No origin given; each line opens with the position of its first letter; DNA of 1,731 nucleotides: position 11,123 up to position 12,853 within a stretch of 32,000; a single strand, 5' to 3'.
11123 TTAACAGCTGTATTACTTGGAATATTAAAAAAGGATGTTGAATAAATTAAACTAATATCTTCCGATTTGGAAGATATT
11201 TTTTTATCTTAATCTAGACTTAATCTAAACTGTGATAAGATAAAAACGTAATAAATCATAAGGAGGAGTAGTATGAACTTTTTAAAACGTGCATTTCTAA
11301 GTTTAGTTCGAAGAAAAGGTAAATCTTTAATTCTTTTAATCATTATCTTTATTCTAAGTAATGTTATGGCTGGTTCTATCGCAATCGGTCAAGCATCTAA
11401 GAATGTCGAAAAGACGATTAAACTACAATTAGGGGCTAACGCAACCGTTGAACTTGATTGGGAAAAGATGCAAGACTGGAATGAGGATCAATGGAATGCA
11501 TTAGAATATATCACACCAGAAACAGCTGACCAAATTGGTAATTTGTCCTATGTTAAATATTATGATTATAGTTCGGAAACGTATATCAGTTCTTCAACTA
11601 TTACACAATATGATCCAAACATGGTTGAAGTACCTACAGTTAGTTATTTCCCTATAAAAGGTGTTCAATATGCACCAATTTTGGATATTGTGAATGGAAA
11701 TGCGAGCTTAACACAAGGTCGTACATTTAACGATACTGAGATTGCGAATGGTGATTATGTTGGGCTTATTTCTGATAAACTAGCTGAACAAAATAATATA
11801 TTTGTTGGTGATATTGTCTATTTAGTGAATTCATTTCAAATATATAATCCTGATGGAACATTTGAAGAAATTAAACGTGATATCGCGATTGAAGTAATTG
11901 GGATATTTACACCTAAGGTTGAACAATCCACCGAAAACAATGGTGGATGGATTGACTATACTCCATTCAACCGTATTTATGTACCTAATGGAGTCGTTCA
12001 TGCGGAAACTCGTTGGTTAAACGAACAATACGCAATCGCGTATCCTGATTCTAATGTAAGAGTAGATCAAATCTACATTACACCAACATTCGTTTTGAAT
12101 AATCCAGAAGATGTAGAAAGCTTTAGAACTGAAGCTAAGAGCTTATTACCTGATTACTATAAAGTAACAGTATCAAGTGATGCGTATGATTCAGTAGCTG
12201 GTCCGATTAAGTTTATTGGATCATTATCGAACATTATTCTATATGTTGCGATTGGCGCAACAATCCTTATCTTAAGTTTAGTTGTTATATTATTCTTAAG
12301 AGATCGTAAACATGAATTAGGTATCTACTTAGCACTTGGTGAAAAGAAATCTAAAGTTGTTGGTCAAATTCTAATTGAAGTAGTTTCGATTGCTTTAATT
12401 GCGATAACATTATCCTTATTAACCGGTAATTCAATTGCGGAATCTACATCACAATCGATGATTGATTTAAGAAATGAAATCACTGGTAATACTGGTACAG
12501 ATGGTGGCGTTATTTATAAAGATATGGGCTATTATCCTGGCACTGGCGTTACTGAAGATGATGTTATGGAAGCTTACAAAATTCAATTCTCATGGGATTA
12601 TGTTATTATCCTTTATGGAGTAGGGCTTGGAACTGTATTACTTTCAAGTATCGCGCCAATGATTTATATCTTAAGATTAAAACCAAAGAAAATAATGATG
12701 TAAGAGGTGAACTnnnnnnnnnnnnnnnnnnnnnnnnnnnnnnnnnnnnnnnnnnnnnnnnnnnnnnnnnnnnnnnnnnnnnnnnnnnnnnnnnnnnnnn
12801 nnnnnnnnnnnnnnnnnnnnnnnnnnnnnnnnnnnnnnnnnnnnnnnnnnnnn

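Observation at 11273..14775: MacB/FtsX-type ABC transporter translationally coupled to a kinase-less, PBP-less five-PASTA membrane protein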

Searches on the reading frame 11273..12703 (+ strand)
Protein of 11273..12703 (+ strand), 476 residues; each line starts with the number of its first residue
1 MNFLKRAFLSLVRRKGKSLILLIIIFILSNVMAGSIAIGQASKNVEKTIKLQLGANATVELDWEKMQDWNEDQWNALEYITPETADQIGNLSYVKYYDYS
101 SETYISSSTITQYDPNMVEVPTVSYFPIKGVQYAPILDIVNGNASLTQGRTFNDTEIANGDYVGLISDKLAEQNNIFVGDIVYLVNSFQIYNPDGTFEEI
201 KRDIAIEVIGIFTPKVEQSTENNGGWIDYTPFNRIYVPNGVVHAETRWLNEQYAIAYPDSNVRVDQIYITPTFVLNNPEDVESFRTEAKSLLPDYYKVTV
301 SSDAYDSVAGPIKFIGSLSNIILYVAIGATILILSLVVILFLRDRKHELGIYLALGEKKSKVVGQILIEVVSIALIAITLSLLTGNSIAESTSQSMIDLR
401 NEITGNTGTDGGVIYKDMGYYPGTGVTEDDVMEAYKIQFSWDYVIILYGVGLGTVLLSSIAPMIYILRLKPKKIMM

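Call 3: search_protein_families(library=pfam, proteins=[window:11273-12703:+], max_evalue=1)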
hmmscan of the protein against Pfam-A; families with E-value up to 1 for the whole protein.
window:11273-12703:+ (476 aa): 3 families
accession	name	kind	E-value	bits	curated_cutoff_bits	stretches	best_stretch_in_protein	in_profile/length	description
PF02687.27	FtsX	-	4.1e-10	40.2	25.5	1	320-393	1-78/120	FtsX-like permease C-terminal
PF12704.14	MacB_PCD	-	1.8e-08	35.3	27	1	22-289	7-205/207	MacB-like periplasmic core domain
PF18115.7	Tudor_3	-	0.06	13.7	25.8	1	416-439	12-36/52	DNA repair protein Crb2 Tudor domain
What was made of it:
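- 11273..12703 (+): Type VII ABC (MacB/FtsX-fold) permease, 476 aa. Four TM helices, an extracytoplasmic domain at about residues 54-300 (Porter + Sabre), and an extended TM3-TM4 loop at 406-440. Pfam FtsX and MacB_PCD (call 3).
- On Type VII ABC superfamily (MacB/FtsX fold): PF02687 at E=4e-10, 40.2 bits against a 25.5 cut-off (call 3). PF12704 at 35.3 bits against a 27 cut-off, covering residues 22-289 (call 3).
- On FtsEX: The permease carries MacB_PCD (call 3).
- Checked: Permease: Pfam FtsX at E=4e-10 and MacB_PCD at E=2e-8, both above the gathering scores (call 3).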

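Call 4: search_protein_families(library=ncbifam, proteins=[window:11273-12703:+], max_evalue=1)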
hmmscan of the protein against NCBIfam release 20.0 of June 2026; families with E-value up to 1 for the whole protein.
window:11273-12703:+ (476 aa): 4 families
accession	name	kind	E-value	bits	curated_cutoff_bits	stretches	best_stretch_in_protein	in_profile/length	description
TIGR03434.1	ADOP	subfamily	9.3e-06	24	622.3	1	192-394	587-756/803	ADOP family duplicated permease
NF007826.0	PRK10535.1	equivalog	0.0056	15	966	1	319-383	528-589/648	macrolide ABC transporter ATP-binding protein/permease MacB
NF008569.0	PRK11521.1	equivalog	0.14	12.2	159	1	13-73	3-67/135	DUF2509 family protein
NF012140.0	blaBJP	exception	0.16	10.7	600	1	147-209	63-122/294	BJP family subclass B3 metallo-beta-lactamase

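Call 17: search_solved_structures(query=window:11273-12703:+, max_evalue=1)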
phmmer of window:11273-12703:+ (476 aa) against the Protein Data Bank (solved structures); distinct sequences matched with E-value up to 1: 10.
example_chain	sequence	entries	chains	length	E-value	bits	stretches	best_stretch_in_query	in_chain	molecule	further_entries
5xu1_M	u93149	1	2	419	0.025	16.6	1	263-384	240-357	ABC transporter permeae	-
7m8q_B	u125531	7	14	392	0.075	15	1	18-75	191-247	Methane monooxygenase beta chain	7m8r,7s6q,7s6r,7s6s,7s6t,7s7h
1mhy_B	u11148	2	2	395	0.076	14.9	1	18-75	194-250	METHANE MONOOXYGENASE HYDROXYLASE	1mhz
6vk4_B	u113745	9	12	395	0.076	14.9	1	18-75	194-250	Methane monooxygenase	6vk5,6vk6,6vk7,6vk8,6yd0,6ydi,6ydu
4ihk_A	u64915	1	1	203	0.17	13.8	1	380-455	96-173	Collagen alpha3(VI)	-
4igi_A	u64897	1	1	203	0.17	13.8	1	380-455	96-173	Collagen alpha3(VI)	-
5gko_A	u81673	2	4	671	0.24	13.3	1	326-385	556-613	Macrolide export ATP-binding/permease protein MacB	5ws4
5nik_J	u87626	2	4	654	0.35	12.8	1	328-383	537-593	Macrolide export ATP-binding/permease protein MacB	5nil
6d7k_B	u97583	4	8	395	0.43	12.5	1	20-75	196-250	Methane monooxygenase hydroxylase, MmoY | Methane monooxygenase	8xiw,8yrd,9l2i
6nhy_A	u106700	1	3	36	0.71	11.7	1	316-341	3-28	Tumor necrosis factor receptor superfamily member 10B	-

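Call 28: find_homologous_proteins(query=window:11273-12703:+, max_evalue=0.00001)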
Query window:11273-12703:+ (476 aa): 720 proteins with E <= 0.00001 among 8000 candidates; the best 120 are listed.
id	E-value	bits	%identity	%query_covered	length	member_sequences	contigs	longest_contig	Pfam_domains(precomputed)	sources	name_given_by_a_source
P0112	0.0e+0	1039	100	100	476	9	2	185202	PF02687.28,PF12704.15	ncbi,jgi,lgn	-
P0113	4.3e-280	947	90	100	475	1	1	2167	PF02687.28,PF12704.15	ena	-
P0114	6.0e-280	947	90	100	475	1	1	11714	PF02687.28,PF12704.15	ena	-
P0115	9.6e-280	946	89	100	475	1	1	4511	PF02687.28,PF12704.15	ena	-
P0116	2.5e-279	944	90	100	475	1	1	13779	PF02687.28,PF12704.15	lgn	-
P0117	6.3e-279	943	89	100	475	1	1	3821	PF02687.28,PF12704.15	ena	-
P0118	4.3e-277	937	89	100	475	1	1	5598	PF02687.28,PF12704.15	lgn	-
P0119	4.5e-277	937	89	100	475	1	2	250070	PF02687.28,PF12704.15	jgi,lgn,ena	-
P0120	1.4e-276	935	88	100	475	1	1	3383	PF02687.28,PF12704.15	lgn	-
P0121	1.8e-276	935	88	100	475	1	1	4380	PF02687.28,PF12704.15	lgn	-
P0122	2.1e-276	935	88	100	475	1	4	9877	PF02687.28,PF12704.15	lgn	-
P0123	2.4e-276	935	88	100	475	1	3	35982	PF02687.28,PF12704.15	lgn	-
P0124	2.4e-276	935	88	100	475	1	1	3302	PF02687.28,PF12704.15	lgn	-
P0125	2.7e-276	934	88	100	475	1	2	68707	PF02687.28,PF12704.15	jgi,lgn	jgi:putative ABC transport system permease protein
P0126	2.8e-276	934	88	100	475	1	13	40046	PF02687.28,PF12704.15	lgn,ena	-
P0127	3.2e-276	934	88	100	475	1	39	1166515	PF02687.28,PF12704.15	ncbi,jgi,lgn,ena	-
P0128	3.9e-276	934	88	100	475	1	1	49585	PF02687.28,PF12704.15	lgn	-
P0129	5.9e-276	933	88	100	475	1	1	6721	PF02687.28,PF12704.15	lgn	-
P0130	7.3e-276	933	88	100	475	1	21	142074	PF02687.28,PF12704.15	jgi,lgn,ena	-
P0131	7.9e-276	933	88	100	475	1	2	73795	PF02687.28,PF12704.15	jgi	-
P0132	1.3e-275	932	88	100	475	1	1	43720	PF02687.28,PF12704.15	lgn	-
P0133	1.5e-275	932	88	100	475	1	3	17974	PF02687.28,PF12704.15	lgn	-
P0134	1.5e-275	932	88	100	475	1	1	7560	PF02687.28,PF12704.15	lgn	-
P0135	1.5e-275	932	88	100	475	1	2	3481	PF02687.28,PF12704.15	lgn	-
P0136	5.5e-275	930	88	100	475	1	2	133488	PF02687.28,PF12704.15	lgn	-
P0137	9.7e-275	929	88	100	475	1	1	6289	PF02687.28,PF12704.15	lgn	-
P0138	1.1e-274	929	88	100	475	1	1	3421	PF02687.28,PF12704.15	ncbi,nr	ncbi:MAG: ABC transporter permease [Erysipelotrichaceae bacterium]|nr:ABC transporter permease [Erys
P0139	2.1e-274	928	88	100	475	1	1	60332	PF02687.28,PF12704.15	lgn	-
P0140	4.2e-274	927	88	100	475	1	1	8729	PF02687.28,PF12704.15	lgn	-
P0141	4.6e-274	927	88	100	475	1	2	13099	PF02687.28,PF12704.15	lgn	-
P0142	5.3e-274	927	87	100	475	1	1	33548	PF02687.28,PF12704.15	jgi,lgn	-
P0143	6.8e-274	927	87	100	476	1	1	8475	PF02687.28,PF12704.15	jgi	jgi:putative ABC transport system permease protein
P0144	2.2e-273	925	88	100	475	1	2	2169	PF02687.28,PF12704.15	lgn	-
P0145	3.7e-273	924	87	100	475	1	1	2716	PF02687.28,PF12704.15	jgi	-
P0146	9.4e-273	923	87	100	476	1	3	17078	PF02687.28,PF12704.15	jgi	jgi:putative ABC transport system permease protein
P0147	1.9e-272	922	89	100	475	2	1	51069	PF02687.28,PF12704.15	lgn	-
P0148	3.4e-272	921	87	100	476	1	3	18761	PF02687.28,PF12704.15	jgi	jgi:putative ABC transport system permease protein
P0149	6.4e-272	920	87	100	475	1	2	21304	PF02687.28,PF12704.15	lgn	-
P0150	5.0e-271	917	87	100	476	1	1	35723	PF02687.28,PF12704.15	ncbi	-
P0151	5.7e-271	917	87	100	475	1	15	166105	PF02687.28,PF12704.15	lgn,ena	-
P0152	6.2e-271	917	86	100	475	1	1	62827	PF02687.28,PF12704.15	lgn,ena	-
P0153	9.8e-271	916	86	100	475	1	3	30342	PF02687.28,PF12704.15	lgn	-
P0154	1.3e-270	916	85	100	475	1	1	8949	PF02687.28,PF12704.15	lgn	-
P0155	1.4e-270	916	86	100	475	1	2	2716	PF02687.28,PF12704.15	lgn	-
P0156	4.2e-270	914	85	100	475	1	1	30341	PF02687.28,PF12704.15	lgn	-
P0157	9.8e-270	913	85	100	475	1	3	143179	PF02687.28,PF12704.15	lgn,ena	-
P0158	1.1e-269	913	85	100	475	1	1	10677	PF02687.28,PF12704.15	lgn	-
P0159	1.4e-269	912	85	100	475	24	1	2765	PF02687.28,PF12704.15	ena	-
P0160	1.0e-268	910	85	100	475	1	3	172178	PF02687.28,PF12704.15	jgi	jgi:putative ABC transport system permease protein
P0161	1.6e-267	906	85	100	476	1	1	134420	PF02687.28,PF12704.15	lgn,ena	-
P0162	6.4e-267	904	85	100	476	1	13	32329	PF02687.28,PF12704.15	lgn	-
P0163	2.2e-253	859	86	93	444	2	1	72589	PF02687.28,PF12704.15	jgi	-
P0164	9.8e-226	768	89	82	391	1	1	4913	PF02687.28,PF12704.15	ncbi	ncbi:MAG: ABC transporter permease, partial [Erysipelotrichaceae bacterium]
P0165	9.7e-224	761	74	100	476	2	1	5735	PF02687.28,PF12704.15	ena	-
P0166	5.9e-223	759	73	100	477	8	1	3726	PF02687.28,PF12704.15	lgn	-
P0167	6.4e-223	759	73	100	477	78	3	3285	PF02687.28,PF12704.15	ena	-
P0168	6.8e-223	759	88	82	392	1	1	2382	PF02687.28,PF12704.15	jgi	jgi:putative ABC transport system permease protein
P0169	1.6e-222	757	74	100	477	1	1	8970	PF02687.28,PF12704.15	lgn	-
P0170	3.3e-222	756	74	100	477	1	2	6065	PF02687.28,PF12704.15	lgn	-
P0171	4.2e-222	756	73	100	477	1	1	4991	PF02687.28,PF12704.15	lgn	-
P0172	1.1e-204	698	88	76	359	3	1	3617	PF02687.28,PF12704.15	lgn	-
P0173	1.1e-202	692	72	93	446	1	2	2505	PF02687.28,PF12704.15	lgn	-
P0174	2.5e-202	691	87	76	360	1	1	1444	PF02687.28,PF12704.15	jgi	jgi:putative ABC transport system permease protein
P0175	8.9e-196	669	85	74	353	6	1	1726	PF02687.28,PF12704.15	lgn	-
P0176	2.7e-193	661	65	100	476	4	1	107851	PF02687.28,PF12704.15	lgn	-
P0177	5.3e-186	637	63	100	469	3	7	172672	PF02687.28,PF12704.15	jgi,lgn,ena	-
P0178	6.2e-186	637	88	67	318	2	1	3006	PF12704.15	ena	-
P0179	1.4e-185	635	62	100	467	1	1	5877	PF02687.28,PF12704.15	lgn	-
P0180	3.2e-184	631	60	100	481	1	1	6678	PF02687.28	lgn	-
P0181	1.7e-180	619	60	100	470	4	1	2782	PF02687.28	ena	-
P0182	2.6e-178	612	61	100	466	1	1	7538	PF02687.28,PF12704.15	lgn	-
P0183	1.9e-173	596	72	82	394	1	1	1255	PF02687.28,PF12704.15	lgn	-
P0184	5.9e-163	561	56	100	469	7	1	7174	PF02687.28,PF12704.15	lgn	-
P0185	4.2e-162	558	55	100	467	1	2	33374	PF02687.28,PF12704.15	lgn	-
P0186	4.9e-162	558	73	76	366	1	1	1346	PF02687.28,PF12704.15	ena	-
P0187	1.9e-160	553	58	100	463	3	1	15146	PF02687.28,PF12704.15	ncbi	-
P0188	2.3e-160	552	73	72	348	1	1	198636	PF12704.15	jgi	-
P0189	8.2e-160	551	57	100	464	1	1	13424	PF02687.28,PF12704.15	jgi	jgi:putative ABC transport system permease protein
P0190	4.3e-159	548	55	100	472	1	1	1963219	PF02687.28,PF12704.15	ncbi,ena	-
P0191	3.0e-157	542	54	100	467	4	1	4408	PF02687.28,PF12704.15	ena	-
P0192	5.5e-155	535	54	100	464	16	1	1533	PF02687.28,PF12704.15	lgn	-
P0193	2.4e-154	533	55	100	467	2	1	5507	PF02687.28,PF12704.15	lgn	-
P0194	1.5e-153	530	55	100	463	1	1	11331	PF02687.28,PF12704.15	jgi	jgi:putative ABC transport system permease protein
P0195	4.6e-152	525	54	100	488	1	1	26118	PF02687.28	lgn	-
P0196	3.2e-119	417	46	100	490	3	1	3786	PF02687.28,PF12704.15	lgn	-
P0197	7.6e-119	416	45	100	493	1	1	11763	PF02687.28,PF12704.15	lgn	-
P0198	3.3e-118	413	47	100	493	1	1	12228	PF02687.28,PF12704.15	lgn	-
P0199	3.4e-117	410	47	100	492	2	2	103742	PF02687.28,PF12704.15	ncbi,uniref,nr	ncbi:putative ABC transport system permease protein [Natronobacillus azotifigens]|uniref:ABC transpo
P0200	5.9e-117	409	47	100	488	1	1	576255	PF02687.28,PF12704.15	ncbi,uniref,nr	ncbi:ABC transporter permease [Aquibacillus rhizosphaerae]|uniref:ABC transporter permease n=1 Tax=A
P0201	1.3e-116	408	46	100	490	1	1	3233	PF02687.28,PF12704.15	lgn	-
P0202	2.5e-116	407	45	100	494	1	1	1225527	PF02687.28,PF12704.15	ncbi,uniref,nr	ncbi:ABC transporter permease [Paraliobacillus sediminis]|uniref:ABC transporter permease n=1 Tax=Pa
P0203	2.5e-116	407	45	100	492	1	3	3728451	PF02687.28,PF12704.15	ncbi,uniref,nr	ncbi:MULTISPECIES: ABC transporter permease [Paraliobacillus]|uniref:ABC transporter permease n=1 Ta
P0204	4.0e-116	407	45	100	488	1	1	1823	PF02687.28,PF12704.15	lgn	-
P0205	4.7e-116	406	45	100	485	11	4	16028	PF02687.28,PF12704.15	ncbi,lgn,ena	-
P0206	5.8e-116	406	45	100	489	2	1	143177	PF02687.28,PF12704.15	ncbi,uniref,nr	ncbi:ABC transporter permease [Oceanobacillus arenosus]|uniref:ABC transporter permease n=1 Tax=Ocea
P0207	1.6e-115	405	45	100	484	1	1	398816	PF02687.28,PF12704.15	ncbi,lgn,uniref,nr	ncbi:ABC transporter permease [Amphibacillus sediminis]|uniref:ABC transporter permease n=1 Tax=Amph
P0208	1.7e-115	404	45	100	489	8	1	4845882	PF02687.28,PF12704.15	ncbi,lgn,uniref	ncbi:ABC transporter permease [Oceanobacillus sp. FSL W7-1293]|uniref:ABC transporter permease n=1 T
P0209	2.2e-115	404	46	100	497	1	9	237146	PF02687.28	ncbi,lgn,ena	-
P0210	3.6e-115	403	45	100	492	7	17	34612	PF02687.28,PF12704.15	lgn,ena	-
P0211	4.4e-115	403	46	100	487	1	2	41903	PF02687.28,PF12704.15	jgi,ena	-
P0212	4.6e-115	403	44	100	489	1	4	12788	PF02687.28,PF12704.15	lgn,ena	-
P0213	5.0e-115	403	45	100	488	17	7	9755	PF02687.28,PF12704.15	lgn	-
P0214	7.2e-115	402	44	100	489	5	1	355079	PF02687.28,PF12704.15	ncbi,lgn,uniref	ncbi:ABC transporter permease [Pseudogracilibacillus sp. SE30717A]|uniref:ABC transporter permease n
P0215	7.6e-115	402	46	100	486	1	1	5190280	PF02687.28,PF12704.15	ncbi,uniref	ncbi:ABC transporter permease [Salipaludibacillus sp. HK11]|uniref:ABC transporter permease n=1 Tax=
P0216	8.5e-115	402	45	100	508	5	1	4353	PF02687.28,PF12704.15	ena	-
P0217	2.5e-114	401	45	100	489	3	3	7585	PF02687.28,PF12704.15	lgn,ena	-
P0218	2.6e-114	401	46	100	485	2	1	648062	PF02687.28,PF12704.15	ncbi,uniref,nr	ncbi:ABC transporter permease [Halalkalibacter sp. APA_J-10(15)]|uniref:ABC transporter permease n=1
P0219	3.1e-114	400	44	100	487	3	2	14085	PF02687.28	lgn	-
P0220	4.5e-114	400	45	100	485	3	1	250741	PF02687.28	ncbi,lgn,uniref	ncbi:MAG: ABC transporter permease [Anaerobacillus sp.]|uniref:ABC transporter permease n=1 Tax=Anae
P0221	4.5e-114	400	45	100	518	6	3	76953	PF02687.28,PF12704.15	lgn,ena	-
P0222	5.1e-114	400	45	100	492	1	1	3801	PF02687.28,PF12704.15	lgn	-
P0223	8.9e-114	399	44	100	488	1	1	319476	PF02687.28,PF12704.15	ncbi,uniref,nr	ncbi:ABC transporter permease [Paucisalibacillus sp. EB02]|uniref:ABC transporter permease n=1 Tax=P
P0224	1.0e-113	399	46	100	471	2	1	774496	PF02687.28,PF12704.15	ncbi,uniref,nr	ncbi:putative ABC transport system permease protein [Gracilibacillus orientalis]|uniref:Putative ABC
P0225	1.0e-113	399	44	100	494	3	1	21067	PF02687.28,PF12704.15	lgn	-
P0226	1.2e-113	398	44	100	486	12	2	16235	PF02687.28,PF12704.15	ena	-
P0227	1.3e-113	398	45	100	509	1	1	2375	PF02687.28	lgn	-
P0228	1.5e-113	398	43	100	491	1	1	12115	PF02687.28,PF12704.15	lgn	-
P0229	1.7e-113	398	45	100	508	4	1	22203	PF02687.28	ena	-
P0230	1.8e-113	398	45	100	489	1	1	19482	PF02687.28,PF12704.15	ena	-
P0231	2.2e-113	398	45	100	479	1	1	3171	PF02687.28,PF12704.15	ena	-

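Call 31: list_cluster_members(proteins=[P0112, P0001, P0080, P0083, P0079, P0052, P0046])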
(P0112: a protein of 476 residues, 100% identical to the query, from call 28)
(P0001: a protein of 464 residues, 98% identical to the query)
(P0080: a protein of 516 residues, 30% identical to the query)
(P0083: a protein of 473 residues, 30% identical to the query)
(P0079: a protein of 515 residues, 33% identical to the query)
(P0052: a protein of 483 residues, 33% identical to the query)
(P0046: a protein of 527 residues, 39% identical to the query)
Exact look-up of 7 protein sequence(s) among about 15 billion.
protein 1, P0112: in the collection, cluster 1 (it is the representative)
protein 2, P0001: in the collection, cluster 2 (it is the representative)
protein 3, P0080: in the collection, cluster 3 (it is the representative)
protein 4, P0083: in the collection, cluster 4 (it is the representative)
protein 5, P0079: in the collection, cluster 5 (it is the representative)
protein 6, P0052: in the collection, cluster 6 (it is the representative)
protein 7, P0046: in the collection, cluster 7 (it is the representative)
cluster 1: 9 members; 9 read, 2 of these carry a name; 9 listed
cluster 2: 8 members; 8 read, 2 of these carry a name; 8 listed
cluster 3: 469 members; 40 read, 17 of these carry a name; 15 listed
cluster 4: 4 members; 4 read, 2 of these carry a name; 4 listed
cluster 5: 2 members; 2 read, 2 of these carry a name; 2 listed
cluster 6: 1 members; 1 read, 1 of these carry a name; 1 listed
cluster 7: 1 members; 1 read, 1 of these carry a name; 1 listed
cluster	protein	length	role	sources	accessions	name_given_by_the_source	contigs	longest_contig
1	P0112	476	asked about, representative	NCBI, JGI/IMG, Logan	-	-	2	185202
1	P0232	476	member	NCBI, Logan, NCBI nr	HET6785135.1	MAG TPA: ABC transporter permease [Erysipelotrichaceae bacterium] | ABC transporter permease [Erysipelotrichaceae bacterium]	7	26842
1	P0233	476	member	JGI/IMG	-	putative ABC transport system permease protein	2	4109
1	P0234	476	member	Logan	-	-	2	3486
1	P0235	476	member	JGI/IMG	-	-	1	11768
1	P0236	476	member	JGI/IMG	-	-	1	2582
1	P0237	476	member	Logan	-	-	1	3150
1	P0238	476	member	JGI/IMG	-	-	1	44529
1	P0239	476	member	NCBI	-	-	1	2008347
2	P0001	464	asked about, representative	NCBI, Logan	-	-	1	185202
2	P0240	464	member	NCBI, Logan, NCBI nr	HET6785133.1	MAG TPA: PASTA domain-containing protein [Erysipelotrichaceae bacterium] | PASTA domain-containing protein [Erysipelotrichaceae bacterium]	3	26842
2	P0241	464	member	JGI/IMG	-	serine/threonine-protein kinase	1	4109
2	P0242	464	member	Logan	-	-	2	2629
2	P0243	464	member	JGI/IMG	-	-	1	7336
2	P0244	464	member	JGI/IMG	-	-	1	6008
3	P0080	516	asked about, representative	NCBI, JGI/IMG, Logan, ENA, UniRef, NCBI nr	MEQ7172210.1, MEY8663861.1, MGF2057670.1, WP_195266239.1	PASTA domain-containing protein [Enterococcus innesii] | PASTA domain-containing protein n=1 Tax=Enterococcus innesii TaxID=2839759 ... | PASTA domain-containing protein [uncultured Enterococcus sp.]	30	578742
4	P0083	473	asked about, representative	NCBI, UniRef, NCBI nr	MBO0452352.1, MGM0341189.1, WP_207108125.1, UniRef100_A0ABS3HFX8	PASTA domain-containing protein [Candidatus Enterococcus murrayae] | PASTA domain-containing protein n=1 Tax=Candidatus Enterococcus murrayae TaxID=2815321 ... | PASTA domain-containing protein [Enterococcus sp. MJM16]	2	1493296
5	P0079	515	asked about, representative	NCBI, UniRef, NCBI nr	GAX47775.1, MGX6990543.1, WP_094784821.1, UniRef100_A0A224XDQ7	PASTA domain-containing protein [Pseudolactococcus reticulitermitis] | PASTA domain-containing protein n=1 Tax=Pseudolactococcus reticulitermitis TaxID=2025039 ... | PASTA domain-containing protein [Lactococcus reticulitermitis]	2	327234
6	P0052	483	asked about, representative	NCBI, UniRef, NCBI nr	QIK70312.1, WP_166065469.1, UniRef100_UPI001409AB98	PASTA domain-containing protein [Erysipelothrix sp. HDW6C] | PASTA domain-containing protein n=1 Tax=Erysipelothrix sp. HDW6C TaxID=2714930 ...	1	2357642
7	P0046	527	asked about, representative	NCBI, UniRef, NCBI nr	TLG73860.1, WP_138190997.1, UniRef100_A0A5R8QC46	PASTA domain-containing protein [Culicoidibacter larvae] | PASTA domain-containing protein n=1 Tax=Culicoidibacter larvae TaxID=2579976 ...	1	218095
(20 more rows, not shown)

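Call 41: search_solved_structures(query=A5, max_evalue=0.1)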
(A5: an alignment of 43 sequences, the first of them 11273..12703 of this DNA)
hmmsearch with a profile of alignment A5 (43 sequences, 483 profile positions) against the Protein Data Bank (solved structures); distinct sequences matched with E-value up to 0.1: 6.
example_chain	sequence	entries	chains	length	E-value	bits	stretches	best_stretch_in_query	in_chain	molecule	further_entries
8idb_C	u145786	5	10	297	0.00016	23.7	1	267-395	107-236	Cell division protein FtsX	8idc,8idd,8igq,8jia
5lil_A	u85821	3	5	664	0.00061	21.8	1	327-411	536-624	Macrolide export ATP-binding/permease protein MacB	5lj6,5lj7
5f9q_A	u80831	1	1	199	0.0014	20.6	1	123-178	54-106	Macrolide export ATP-binding/permease protein YknZ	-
5nik_J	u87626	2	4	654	0.0016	20.5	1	335-396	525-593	Macrolide export ATP-binding/permease protein MacB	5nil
5xu1_M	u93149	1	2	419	0.0054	18.7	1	308-408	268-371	ABC transporter permeae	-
5gko_A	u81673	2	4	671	0.066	15.1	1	330-401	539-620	Macrolide export ATP-binding/permease protein MacB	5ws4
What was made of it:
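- Closest known: MacB / MacAB-TolC and the Gram-positive MacB-like pumps. Different: Sequence similarity to any solved member is marginal (calls 17, 41).
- FtsX is the best PDB hit by sequence profile, though weakly (8idb, E=1.6e-4, call 41).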
